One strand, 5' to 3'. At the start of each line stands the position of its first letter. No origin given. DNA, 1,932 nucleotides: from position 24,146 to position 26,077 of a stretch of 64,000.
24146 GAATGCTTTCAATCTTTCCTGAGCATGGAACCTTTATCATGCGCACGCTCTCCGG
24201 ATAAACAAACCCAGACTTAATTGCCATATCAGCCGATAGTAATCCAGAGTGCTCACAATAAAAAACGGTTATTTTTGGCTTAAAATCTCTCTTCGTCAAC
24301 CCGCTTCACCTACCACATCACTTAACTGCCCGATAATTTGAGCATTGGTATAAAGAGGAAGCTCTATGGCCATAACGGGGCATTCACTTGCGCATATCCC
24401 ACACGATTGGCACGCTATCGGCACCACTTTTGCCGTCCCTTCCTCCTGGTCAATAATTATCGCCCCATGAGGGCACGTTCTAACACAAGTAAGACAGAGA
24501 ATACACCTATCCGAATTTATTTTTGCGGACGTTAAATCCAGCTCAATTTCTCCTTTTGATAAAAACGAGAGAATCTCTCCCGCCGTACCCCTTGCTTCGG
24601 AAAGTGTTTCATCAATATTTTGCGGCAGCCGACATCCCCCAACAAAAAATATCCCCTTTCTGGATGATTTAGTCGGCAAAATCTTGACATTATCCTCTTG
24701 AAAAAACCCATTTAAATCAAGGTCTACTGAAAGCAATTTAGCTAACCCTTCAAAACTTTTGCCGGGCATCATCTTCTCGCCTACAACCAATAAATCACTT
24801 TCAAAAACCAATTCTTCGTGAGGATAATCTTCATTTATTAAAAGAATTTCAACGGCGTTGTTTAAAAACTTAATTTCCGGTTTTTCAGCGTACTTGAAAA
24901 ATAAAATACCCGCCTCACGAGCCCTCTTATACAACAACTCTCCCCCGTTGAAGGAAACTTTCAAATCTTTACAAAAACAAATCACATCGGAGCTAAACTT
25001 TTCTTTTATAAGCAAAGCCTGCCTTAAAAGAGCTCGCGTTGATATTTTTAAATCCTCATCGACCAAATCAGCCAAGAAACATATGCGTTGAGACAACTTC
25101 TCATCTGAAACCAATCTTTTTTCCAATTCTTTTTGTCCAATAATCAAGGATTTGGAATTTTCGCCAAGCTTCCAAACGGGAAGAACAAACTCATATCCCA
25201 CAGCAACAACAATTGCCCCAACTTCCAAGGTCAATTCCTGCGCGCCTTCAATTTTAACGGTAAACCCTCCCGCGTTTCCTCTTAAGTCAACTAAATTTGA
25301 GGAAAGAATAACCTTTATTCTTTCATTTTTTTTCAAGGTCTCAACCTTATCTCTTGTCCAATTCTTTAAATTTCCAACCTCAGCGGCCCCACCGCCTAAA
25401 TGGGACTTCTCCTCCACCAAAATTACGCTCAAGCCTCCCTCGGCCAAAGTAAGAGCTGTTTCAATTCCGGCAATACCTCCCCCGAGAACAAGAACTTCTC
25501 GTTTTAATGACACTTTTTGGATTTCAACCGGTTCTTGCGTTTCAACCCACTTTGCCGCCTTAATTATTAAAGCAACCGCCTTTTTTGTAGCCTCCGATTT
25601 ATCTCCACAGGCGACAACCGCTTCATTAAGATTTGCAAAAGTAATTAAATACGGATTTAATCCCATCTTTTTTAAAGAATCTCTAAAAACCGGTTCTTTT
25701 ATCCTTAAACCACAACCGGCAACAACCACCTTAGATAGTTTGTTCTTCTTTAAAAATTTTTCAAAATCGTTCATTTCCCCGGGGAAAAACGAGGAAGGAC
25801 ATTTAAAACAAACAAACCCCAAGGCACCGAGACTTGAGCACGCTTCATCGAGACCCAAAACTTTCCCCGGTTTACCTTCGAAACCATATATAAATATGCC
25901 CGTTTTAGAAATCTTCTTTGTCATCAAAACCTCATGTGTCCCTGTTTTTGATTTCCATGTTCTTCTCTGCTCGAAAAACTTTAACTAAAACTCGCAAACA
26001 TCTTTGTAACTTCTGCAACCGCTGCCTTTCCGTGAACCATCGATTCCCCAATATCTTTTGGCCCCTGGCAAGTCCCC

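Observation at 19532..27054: metF-hdr region: HdrA is present as two adjacent FAD/FeS genes, and the hdrCB operon ends in a MetE-like Zn methyltransferase-family protein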

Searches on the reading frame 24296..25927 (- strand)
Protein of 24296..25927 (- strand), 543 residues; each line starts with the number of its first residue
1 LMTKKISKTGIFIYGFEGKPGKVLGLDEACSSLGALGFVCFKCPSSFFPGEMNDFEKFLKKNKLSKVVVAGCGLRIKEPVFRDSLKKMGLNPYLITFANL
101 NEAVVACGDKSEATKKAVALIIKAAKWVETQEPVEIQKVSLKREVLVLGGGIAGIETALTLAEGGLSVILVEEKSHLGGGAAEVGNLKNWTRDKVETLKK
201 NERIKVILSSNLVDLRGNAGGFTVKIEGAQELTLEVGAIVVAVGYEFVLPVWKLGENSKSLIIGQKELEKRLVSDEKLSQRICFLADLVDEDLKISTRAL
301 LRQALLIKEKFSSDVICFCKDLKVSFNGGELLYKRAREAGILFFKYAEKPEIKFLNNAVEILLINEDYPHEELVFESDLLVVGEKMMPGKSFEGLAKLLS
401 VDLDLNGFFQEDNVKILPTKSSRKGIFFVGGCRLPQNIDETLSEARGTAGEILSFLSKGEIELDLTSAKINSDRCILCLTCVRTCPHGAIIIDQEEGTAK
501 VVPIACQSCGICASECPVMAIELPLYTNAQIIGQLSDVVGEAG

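Call 3: search_protein_families(library=pfam, proteins=[window:24296-25927:-], max_evalue=0.001)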
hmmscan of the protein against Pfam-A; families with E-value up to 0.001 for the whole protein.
window:24296-25927:- (543 aa): 17 families
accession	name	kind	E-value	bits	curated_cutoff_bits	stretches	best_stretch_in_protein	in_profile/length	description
PF00037.32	Fer4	-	4.9e-11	42.4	21.1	1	469-490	2-23/24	4Fe-4S binding domain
PF07992.20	Pyr_redox_2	-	1.7e-09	38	26.1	1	127-246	129-238/291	Pyridine nucleotide-disulphide oxidoreductase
PF12837.12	Fer4_6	-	4.1e-09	36.4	25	1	468-490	2-24/24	4Fe-4S binding domain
PF13738.12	Pyr_redox_3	-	7.8e-09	35.6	30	1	137-247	160-269/305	Pyridine nucleotide-disulphide oxidoreductase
PF14697.11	Fer4_21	-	3.3e-08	34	35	1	468-522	1-58/59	4Fe-4S dicluster domain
PF12831.13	FAD_oxidored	-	6.2e-08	32.8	27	1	144-183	1-40/416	FAD dependent oxidoreductase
PF12838.12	Fer4_7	-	2.3e-07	31.6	27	1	474-519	1-51/52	4Fe-4S dicluster domain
PF13237.11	Fer4_10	-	3.3e-07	30.6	25.5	1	469-517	3-53/53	4Fe-4S dicluster domain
PF13187.11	Fer4_9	-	1.4e-06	28.6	27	1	474-520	1-51/52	4Fe-4S dicluster domain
PF13484.11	Fer4_16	-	2.4e-06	28.7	30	0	506-526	2-21/66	4Fe-4S double cluster binding domain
PF12797.12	Fer4_2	-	8.1e-06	25.9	24.5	0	470-486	5-21/22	4Fe-4S binding domain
PF13183.11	Fer4_8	-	6.2e-05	23.9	27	0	468-488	47-67/68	4Fe-4S dicluster domain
PF00070.33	Pyr_redox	-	6.8e-05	23.7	22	1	145-226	2-79/82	Pyridine nucleotide-disulphide oxidoreductase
PF01266.30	DAO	-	6.9e-05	23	27.9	1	145-181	2-38/353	FAD dependent oxidoreductase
PF13450.12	NAD_binding_8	-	7.4e-05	23.4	21.9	1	147-183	1-37/68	NAD(P)-binding Rossmann-like domain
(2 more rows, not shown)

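Call 7: search_protein_families(library=ncbifam, proteins=[window:24296-25927:-], max_evalue=0.01)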
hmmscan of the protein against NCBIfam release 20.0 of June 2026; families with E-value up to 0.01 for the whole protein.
window:24296-25927:- (543 aa): 129 families (the best 25 are shown)
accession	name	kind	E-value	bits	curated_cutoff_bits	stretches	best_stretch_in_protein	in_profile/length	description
NF040770.1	hetero_SS_HdrA2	exception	9.6e-74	248.8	1100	2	299-539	403-641/777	CoB-CoM heterodisulfide reductase HdrA2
NF041778.1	hetero_SS_HdrA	equivalog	1e-55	188.9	1400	2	299-539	414-651/771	ferredoxin:CoB-CoM heterodisulfide reductase subunit HdrA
NF041891.1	hdrA_Methbact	equivalog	2.4e-50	171.6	1300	2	299-538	401-635/762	ferredoxin:CoB-CoM heterodisulfide reductase subunit HdrA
NF009410.0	PRK12771.1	subfamily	1.3e-11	43.8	516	2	461-523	494-562/566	NAD(P)-binding protein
NF045874.1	Vhu_polyferre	exception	5.7e-10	38.5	600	1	465-525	188-247/381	F420-non-reducing hydrogenase associated-polyferredoxin VhuB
NF007203.0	PRK09624.1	equivalog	7.4e-10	39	171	1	468-523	46-100/105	pyuvate ferredoxin oxidoreductase subunit delta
NF007202.0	PRK09623.1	equivalog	7.9e-10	39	166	1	469-522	47-99/105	3-methyl-2-oxobutanoate dehydrogenase subunit delta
TIGR02179.1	PorD_KorD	subfamily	1.1e-09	38.2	60.05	1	470-523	22-74/78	2-oxoacid:acceptor oxidoreductase, delta subunit, pyruvate/2-ketoisovalerate family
TIGR02700.1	flavo_MJ0208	hypoth_equivalog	3.8e-09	36.2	251.35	1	468-522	143-195/234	dihydromethanopterin reductase (acceptor)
NF040864.1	HgcB_ferredoxin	equivalog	4.4e-09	36.1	99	1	465-523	6-63/93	mercury methylation ferredoxin HgcB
NF040684.1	PorD_Arch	equivalog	4.9e-09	36.2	120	1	470-523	29-81/85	pyruvate synthase subunit PorD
TIGR03997.1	mycofact_OYE_2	equivalog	8.8e-09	34.3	793.15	1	129-345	366-565/645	mycofactocin system FadH/OYE family oxidoreductase 2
TIGR01944.1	rnfB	subfamily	1.1e-08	34.8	68.7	1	466-524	106-163/190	RnfABCDGE type electron transport complex subunit B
TIGR03996.1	mycofact_OYE_1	hypoth_equivalog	6.5e-08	31.5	627.9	1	118-224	348-463/633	mycofactocin system FadH/OYE family oxidoreductase 1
NF041087.1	bile_acid_BaiCD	equivalog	1e-07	30.5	825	1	132-187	370-425/642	bile acid Fe-S flavoenzyme BaiCD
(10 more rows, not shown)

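Call 39: search_solved_structures(query=window:24296-25927:-, max_evalue=0.00001, show_alignments=1)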
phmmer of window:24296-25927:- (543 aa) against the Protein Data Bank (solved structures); distinct sequences matched with E-value up to 0.00001: 13.
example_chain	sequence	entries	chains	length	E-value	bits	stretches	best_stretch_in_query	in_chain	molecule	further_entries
5odc_A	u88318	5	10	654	6.7e-55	190.2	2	274-536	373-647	Heterodisulfide reductase, subunit A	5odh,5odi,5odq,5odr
8rvv_A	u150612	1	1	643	1.9e-52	182.2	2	230-536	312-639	H(2):CoB-CoM heterodisulfide,ferredoxin reductase subunit A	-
8rvu_a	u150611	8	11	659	1.9e-52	182.1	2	230-541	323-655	H(2):CoB-CoM heterodisulfide,ferredoxin reductase subunit A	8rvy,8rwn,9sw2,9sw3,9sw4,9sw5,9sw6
9sfi_A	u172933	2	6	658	5.3e-49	170.7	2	301-540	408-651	CoB--CoM heterodisulfide reductase iron-sulfur subunit A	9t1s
7bkb_A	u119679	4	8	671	4.8e-40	141.2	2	370-536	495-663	CoB--CoM heterodisulfide reductase iron-sulfur subunit A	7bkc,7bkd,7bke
9sfi_T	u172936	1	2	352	1.3e-08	37.5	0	467-524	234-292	4Fe-4S ferredoxin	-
9eri_B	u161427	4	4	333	5.1e-08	35.5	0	463-522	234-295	Na(+)-translocating ferredoxin:NAD(+) oxidoreductase complex subunit B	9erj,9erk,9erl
6tjr_A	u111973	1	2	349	5.2e-08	35.5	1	144-454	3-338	Fumarate reductase/succinate dehydrogenase flavoprotein domain protein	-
9sfi_O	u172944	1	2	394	6.9e-08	35.1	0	465-529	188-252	Ferredoxin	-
9sw6_G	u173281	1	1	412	9.2e-08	34.7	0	467-525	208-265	Polyferredoxin protein MvhB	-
9sw6_H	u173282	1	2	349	1.5e-06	30.7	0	463-524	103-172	Tungsten formylmethanofuran dehydrogenase, subunit F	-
5t5i_F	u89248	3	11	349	3.3e-06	29.5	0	464-527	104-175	Tungsten formylmethanofuran dehydrogenase subunit fwdF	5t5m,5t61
8a8o_C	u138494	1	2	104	7.9e-06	28.3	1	469-531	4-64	Beta-subunit of the PAPS reductase from Methanothermococcus thermolithotrophicus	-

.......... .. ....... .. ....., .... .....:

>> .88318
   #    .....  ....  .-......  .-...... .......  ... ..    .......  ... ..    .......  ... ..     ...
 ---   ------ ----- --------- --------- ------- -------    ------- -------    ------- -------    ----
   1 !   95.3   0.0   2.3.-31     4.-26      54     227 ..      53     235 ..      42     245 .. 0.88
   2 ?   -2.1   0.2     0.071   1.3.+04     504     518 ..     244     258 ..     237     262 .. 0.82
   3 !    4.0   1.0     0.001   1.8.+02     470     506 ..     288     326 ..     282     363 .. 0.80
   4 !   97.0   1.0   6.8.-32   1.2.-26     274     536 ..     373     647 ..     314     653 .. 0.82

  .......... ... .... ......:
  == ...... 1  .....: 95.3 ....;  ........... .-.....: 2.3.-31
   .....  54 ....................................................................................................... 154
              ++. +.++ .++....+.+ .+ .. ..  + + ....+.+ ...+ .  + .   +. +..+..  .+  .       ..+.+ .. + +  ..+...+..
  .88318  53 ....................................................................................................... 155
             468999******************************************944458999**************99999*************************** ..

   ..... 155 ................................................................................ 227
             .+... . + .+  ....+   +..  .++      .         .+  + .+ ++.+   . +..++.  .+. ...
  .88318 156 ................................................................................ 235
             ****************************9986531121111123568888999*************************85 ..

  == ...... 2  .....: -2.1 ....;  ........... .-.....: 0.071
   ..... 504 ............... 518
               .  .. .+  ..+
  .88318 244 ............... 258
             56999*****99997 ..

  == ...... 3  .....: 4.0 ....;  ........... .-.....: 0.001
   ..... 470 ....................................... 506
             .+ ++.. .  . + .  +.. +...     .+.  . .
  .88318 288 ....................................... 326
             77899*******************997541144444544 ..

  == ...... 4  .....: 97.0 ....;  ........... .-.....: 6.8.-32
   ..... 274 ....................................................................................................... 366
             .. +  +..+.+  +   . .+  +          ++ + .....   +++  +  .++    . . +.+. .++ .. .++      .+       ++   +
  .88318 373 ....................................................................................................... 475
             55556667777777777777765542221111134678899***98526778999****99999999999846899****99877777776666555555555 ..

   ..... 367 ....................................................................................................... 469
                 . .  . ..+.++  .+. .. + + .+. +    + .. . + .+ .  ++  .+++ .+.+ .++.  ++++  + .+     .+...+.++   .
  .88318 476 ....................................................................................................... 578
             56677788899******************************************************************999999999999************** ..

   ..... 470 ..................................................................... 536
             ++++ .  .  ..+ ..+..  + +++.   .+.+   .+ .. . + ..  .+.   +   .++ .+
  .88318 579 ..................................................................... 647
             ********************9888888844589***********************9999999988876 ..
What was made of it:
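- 24296..25927 (-): hdrA-long (543 aa from TTG 25927; probably 542 aa from ATG 25924). It has the HdrA N-terminal domain without its cluster cysteines, an FAD Rossmann module without the CVGSRD/CC cluster, and a C-terminal 2x[4Fe-4S] ferredoxin domain. Aligns to 5odc_A residues 53-235 and 373-647 (call 39).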
